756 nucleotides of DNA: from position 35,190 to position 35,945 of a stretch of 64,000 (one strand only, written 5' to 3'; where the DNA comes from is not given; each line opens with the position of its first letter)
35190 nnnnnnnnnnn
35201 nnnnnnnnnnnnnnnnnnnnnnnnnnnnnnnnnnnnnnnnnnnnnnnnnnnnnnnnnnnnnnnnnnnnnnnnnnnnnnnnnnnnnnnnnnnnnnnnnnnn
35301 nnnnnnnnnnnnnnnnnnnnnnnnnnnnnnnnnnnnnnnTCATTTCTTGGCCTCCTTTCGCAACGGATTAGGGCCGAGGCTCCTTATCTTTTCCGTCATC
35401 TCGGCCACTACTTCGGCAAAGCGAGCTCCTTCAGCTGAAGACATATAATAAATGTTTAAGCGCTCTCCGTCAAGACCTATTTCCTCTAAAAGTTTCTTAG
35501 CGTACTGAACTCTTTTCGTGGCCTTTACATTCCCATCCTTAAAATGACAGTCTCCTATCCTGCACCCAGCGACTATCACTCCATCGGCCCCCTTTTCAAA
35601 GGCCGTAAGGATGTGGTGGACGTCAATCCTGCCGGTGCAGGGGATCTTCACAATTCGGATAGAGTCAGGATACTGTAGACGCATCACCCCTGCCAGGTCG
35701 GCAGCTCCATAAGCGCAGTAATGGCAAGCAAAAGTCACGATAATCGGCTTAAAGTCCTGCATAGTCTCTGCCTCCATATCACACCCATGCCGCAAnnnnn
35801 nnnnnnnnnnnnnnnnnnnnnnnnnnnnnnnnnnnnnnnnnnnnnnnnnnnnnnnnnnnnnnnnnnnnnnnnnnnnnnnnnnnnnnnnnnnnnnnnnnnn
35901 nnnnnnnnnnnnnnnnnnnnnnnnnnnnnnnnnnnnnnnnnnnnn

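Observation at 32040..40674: Non-canonical MetFV-Hdr module: 1475-aa tandem HdrA fusion with GltD/NfnB-like insert, two mvhD paralogues, and a fused hdrCB placed downstream of metF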

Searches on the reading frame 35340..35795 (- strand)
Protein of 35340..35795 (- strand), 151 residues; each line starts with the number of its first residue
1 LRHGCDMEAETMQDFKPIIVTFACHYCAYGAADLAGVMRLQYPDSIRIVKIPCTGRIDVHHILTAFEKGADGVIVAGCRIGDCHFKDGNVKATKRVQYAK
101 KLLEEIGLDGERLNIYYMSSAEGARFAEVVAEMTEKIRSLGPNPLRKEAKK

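Call 3: search_protein_families(library=pfam, proteins=[window:35340-35795:-], max_evalue=0.01)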
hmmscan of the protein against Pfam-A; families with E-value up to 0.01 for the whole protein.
window:35340-35795:- (151 aa): 2 families
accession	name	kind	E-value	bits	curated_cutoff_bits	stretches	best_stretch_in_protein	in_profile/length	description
PF02662.21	FlpD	-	7.9e-52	174.9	22.3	1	19-141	1-123/123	Methyl-viologen-reducing hydrogenase, delta subunit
PF20486.3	DUF6725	-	0.0011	19.5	27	1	84-150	16-82/83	Family of unknown function (DUF6725)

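Call 47: search_solved_structures(query=window:35340-35762:-, max_evalue=0.001, show_alignments=1)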
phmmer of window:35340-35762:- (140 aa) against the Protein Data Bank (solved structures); distinct sequences matched with E-value up to 0.001: 6.
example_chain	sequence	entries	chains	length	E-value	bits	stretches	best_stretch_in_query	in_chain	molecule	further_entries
9sfi_K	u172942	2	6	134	3e-46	160.3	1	5-135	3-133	F420-non-reducing hydrogenase subunit delta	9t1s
7bkb_F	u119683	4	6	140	2.2e-43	151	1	2-136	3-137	F420-non-reducing hydrogenase subunit D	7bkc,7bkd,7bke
5odc_D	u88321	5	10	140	1.2e-42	148.6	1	1-139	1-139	Methyl-viologen reducing hydrogenase subunit D | Methyl-viologen reducing hydrogenase, subunit D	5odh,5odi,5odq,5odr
9sw2_D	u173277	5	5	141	9.7e-42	145.7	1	8-137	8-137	F420-non-reducing hydrogenase iron-sulfur subunit D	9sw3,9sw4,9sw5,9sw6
8rvu_F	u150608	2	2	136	2.3e-39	138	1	3-132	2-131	Methyl viologen-reducing hydrogenase, subunit D-related protein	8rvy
8rvv_F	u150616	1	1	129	1.1e-38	135.8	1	4-131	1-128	Methyl viologen-reducing hydrogenase, subunit D-related protein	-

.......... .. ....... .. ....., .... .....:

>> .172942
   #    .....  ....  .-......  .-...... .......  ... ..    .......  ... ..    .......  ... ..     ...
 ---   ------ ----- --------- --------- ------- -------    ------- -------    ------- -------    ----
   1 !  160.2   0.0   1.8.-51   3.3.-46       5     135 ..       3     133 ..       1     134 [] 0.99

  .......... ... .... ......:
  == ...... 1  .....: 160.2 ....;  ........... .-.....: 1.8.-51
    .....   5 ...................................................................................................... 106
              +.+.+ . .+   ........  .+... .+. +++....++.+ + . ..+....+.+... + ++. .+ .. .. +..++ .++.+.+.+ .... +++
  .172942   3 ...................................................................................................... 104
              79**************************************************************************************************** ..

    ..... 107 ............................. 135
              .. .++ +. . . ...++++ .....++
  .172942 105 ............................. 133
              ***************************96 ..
